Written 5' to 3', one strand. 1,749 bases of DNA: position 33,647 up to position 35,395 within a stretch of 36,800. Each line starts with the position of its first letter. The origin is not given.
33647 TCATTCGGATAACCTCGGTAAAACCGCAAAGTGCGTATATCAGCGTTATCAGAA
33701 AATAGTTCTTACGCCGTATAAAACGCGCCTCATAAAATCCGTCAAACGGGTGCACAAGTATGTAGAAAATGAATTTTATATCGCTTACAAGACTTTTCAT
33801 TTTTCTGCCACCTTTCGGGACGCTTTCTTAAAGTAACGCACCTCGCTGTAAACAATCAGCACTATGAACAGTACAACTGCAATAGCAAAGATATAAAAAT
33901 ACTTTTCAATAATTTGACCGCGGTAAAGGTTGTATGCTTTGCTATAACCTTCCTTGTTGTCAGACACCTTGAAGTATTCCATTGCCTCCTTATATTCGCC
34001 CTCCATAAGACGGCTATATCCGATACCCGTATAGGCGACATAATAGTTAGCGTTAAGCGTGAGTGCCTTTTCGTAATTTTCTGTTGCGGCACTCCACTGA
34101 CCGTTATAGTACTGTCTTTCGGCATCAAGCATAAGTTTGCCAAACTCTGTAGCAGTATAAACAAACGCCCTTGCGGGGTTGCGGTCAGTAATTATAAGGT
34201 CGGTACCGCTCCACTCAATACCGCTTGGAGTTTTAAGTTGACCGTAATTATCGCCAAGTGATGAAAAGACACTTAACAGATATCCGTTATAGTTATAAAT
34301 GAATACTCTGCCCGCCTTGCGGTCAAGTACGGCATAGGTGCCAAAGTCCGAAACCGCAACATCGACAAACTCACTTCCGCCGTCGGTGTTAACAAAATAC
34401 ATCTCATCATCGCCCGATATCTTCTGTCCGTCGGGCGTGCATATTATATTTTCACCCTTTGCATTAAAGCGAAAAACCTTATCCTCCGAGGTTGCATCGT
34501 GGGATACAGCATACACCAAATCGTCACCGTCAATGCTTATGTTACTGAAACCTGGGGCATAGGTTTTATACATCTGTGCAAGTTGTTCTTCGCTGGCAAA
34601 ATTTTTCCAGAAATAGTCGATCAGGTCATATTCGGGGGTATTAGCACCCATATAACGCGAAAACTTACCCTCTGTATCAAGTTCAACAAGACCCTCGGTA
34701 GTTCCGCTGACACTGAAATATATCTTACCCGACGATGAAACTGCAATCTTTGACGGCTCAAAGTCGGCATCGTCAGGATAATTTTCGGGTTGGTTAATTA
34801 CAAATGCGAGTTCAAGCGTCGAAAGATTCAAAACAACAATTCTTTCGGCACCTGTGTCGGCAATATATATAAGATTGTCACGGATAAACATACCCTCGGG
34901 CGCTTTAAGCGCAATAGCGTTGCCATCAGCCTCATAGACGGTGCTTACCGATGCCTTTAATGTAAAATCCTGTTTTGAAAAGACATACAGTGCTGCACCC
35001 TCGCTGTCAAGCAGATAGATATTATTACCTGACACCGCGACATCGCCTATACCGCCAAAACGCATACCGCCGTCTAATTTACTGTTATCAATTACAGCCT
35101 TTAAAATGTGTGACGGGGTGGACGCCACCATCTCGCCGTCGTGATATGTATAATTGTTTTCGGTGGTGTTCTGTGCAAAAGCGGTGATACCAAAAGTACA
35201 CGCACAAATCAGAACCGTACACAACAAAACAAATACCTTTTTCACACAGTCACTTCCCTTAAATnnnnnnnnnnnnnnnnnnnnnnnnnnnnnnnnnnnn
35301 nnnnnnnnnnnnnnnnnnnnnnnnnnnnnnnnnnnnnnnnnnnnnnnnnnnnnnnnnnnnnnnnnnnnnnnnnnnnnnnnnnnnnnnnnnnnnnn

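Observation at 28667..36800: Uncharacterised NHL-propeller / Yip1 / DUF5696-like membrane trio sandwiched between two ABC sugar-permease pairs with no binding protein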

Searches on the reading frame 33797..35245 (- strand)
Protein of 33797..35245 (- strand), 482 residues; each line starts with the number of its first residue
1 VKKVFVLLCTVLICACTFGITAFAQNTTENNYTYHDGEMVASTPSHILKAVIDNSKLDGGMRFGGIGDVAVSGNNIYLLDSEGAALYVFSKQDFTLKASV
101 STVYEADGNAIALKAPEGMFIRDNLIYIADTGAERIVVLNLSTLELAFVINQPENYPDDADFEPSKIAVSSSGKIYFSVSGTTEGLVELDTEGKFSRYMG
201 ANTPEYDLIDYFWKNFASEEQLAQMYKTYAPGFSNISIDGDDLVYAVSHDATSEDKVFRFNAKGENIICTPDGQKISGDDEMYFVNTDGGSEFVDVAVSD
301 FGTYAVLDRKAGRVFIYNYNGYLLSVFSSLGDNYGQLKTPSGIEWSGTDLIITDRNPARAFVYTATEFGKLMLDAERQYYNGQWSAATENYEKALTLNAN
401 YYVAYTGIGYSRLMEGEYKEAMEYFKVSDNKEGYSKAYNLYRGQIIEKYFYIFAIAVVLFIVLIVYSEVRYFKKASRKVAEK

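Call 3: search_protein_families(library=pfam, proteins=[window:33797-35245:-], max_evalue=0.01)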
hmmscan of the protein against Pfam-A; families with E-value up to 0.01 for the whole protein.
window:33797-35245:- (482 aa): 5 families
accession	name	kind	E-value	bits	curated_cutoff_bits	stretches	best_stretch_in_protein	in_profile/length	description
PF01436.27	NHL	-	4.6e-07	30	20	0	66-83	4-22/28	NHL repeat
PF00515.34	TPR_1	-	3.5e-05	23.9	27.8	0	379-401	12-34/34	Tetratricopeptide repeat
PF07719.23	TPR_2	-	0.0018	18.7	27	0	378-400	11-33/34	Tetratricopeptide repeat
PF13432.12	TPR_16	-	0.0034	18.3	32.7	1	377-427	6-56/65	Tetratricopeptide repeat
PF13414.12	TPR_11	-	0.0035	17.4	26.8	1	379-411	5-37/42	TPR repeat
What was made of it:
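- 33797..35245 (-): NHL six-bladed beta-propeller plus TPR, extracytoplasmic, with an N-terminal signal and a C-terminal TM anchor. Pfam NHL and sub-threshold TPR hits (call 3).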

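Call 4: search_protein_families(library=ncbifam, proteins=[window:33797-35245:-], max_evalue=0.01)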
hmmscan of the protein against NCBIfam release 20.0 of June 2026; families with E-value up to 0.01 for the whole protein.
window:33797-35245:- (482 aa): 3 families
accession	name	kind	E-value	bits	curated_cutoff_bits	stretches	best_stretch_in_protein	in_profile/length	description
NF035926.1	scyF_NHL_VPEP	equivalog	0.00036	19.8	350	0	234-364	155-274/376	scytonemin biosynthesis PEP-CTERM protein ScyF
NF047780.1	LIC12708_fam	subfamily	0.0032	16.4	150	0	115-175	58-133/391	LIC_12708 family protein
NF047521.1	LIC_11904_fam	equivalog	0.0084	14.7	400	0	53-140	201-296/398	LIC_11904 family protein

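Call 48: find_homologous_proteins(query=window:33797-35245:-, max_evalue=0.00001)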
Query window:33797-35245:- (482 aa): 226 proteins with E <= 0.00001 among 8000 candidates; the best 120 are listed.
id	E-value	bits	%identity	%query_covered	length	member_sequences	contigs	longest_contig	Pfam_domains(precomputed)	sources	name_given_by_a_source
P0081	0.0e+0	1077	100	100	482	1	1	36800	PF01436.28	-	-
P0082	6.8e-264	894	83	100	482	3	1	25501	PF00515.35,PF01436.28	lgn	-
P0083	8.8e-179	614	56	99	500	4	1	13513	-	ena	-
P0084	1.5e-119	418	45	97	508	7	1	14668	-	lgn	-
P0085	9.1e-115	403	44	95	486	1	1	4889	PF01436.28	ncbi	-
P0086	1.4e-113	399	42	98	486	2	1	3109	PF01436.28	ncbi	-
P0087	3.1e-111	391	41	98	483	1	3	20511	PF01436.28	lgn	-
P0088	8.4e-111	389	41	98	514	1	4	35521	PF17170.11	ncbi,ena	-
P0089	1.8e-110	388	42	98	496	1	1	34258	PF01436.28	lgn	-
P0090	6.5e-110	387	41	98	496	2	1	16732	PF01436.28,PF07719.24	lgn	-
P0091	7.4e-110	386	43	95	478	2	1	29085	PF01436.28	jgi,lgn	jgi:DNA-binding beta-propeller fold protein YncE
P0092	1.6e-109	385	42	96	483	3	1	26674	-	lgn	-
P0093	3.7e-109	384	41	99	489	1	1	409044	-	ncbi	-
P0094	1.3e-108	382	42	97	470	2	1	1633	-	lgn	-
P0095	1.4e-108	382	42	99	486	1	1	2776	-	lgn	-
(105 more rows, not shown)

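Call 60: predict_structure(alignment_id=A4)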
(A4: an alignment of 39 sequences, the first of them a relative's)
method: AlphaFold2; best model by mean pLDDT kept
length: 704 residues; sequences in the alignment: 39
mean_pLDDT: 86.1   pTM: 0.74
mean pLDDT of the five models: 86.1, 85.9, 84.4, 82.7, 79.7
residues with pLDDT >= 90: 331; 70-90: 306; 50-70: 56; < 50: 11
segments of 3 or more residues with pLDDT < 50: 27-29, 492-497
pLDDT, mean of each block of 10 residues (from residue 1): 69 79 55 76 87 92 84 93 94 93 93 88 91 93 95 94 92 81 91 86 89 74 66 75 67 90 84 88 73 77 85 93 93 90 89 94 95 94 95 94 96 90 94 94 90 92 86 85 72 48 72 87 85 92 90 81 86 92 88 90 93 90 86 89 93 90 90 88 86 86 80
secondary structure, 60 per line:
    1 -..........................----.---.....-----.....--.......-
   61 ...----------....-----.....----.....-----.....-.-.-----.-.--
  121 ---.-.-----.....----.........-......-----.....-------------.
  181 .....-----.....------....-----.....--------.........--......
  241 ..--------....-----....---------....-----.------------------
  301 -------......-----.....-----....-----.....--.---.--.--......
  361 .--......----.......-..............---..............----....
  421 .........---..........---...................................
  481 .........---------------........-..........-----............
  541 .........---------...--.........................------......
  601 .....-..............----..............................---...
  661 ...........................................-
elements in order (helices of 4 or more, strands of 3 or more residues): H2-27 E36-40 E46-50 E53-59 E74-77 E83-87 E92-96 E102-106 E132-136 E141-146 E151-156 E162-166 E180-185 E191-195 E202-205 E211-215 H224-232 H235-242 E251-254 E260-263 E273-276 E308-313 E319-323 E329-332 E338-342 E355-361 E364-369 E374-380 H382-395 H399-412 H417-429 H433-442 H446-489 H505-512 H514-523 H529-549 H564-588 H595-605 H607-620 H625-654 H658-703

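Call 63: fold_search(model_id=the predicted structure, library=pdb)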
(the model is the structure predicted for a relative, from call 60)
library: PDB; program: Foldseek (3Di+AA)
matches with E <= 10: 1216; with E <= 0.001: 417
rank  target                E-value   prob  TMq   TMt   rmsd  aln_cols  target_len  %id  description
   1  6d69                  1.7e-14  1.00  0.35  0.79   4.9       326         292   18  Crystal Structure of the NHL Repeat Region of D. melanogaster Thin (released 2019-04-24)
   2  8j72_B                1.1e-13  1.00  0.33  0.79   5.9       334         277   18  Crystal structure of mammalian Trim71 in complex with lncRNA Trincr1 (released 2024-03-06)
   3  6fq3_A                1.4e-13  1.00  0.33  0.57   5.8       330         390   17  Crystal structure of Danio rerio Lin41 filamin-NHL domains in complex with lin-29A 5'UTR 13mer RNA (released 2018-05-09)
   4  6fpt_B                3.1e-13  1.00  0.33  0.58   9.7       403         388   14  Crystal structure of Danio rerio Lin41 filamin-NHL domains (released 2018-05-09)
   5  8j72_A                3.3e-13  1.00  0.33  0.80   5.6       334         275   17  Crystal structure of mammalian Trim71 in complex with lncRNA Trincr1 (released 2024-03-06)
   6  7qrv_D                3.4e-13  1.00  0.34  0.80   5.3       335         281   17  Crystal structure of NHL domain of TRIM2 (full C-terminal) (released 2022-05-04)
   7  6xg7                  3.6e-13  1.00  0.34  0.80   4.8       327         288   19  1.3 A Resolution Structure of the of the NHL Repeat Region of D. melanogaster Thin (released 2020-12-16)
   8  1q7f_B                4.0e-13  1.00  0.33  0.76   5.1       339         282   14  Brain Tumor NHL domain (released 2003-10-21)
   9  7qrv_B                5.8e-13  1.00  0.34  0.81   5.2       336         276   17  Crystal structure of NHL domain of TRIM2 (full C-terminal) (released 2022-05-04)
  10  9jur                  6.8e-13  1.00  0.31  0.75   7.3       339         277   17  Crystal Structure of NHL domain of human E3 ubiquitin-protein ligase TRIM71 (released 2025-04-30)
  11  7qrv_A                7.9e-13  1.00  0.33  0.78   5.8       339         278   16  Crystal structure of NHL domain of TRIM2 (full C-terminal) (released 2022-05-04)
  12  7b96_A                1.5e-12  1.00  0.32  0.76   5.2       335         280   16  NHL domain of human TRIM2 (released 2022-01-12)
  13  6fpt_A                2.5e-12  1.00  0.33  0.58   9.7       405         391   14  Crystal structure of Danio rerio Lin41 filamin-NHL domains (released 2018-05-09)
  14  7qrx_A                3.8e-12  1.00  0.32  0.77   6.0       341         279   16  Crystal structure of NHL domain of TRIM71 (released 2022-05-04)
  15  7qrw                  4.9e-12  1.00  0.33  0.79   4.8       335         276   15  Crystal structure of NHL domain of TRIM3 (released 2022-05-04)
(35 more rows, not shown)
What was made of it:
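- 33797..35245 (-): A fused homologue models as propeller + TPR + TM helix + Yip1 bundle (pLDDT 86, call 60), and its propeller matches TRIM NHL domains at TMt ~0.8 (call 63).
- On NHL-repeat beta-propeller: The model of the 41%-identical fused homologue matches TRIM NHL domains at TMt ~0.8 (calls 60, 63).
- Tried and rejected: Fold search of the NHL-TPR-Yip1 model returned generic NHL propellers and nothing for the Yip1 part (call 63).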
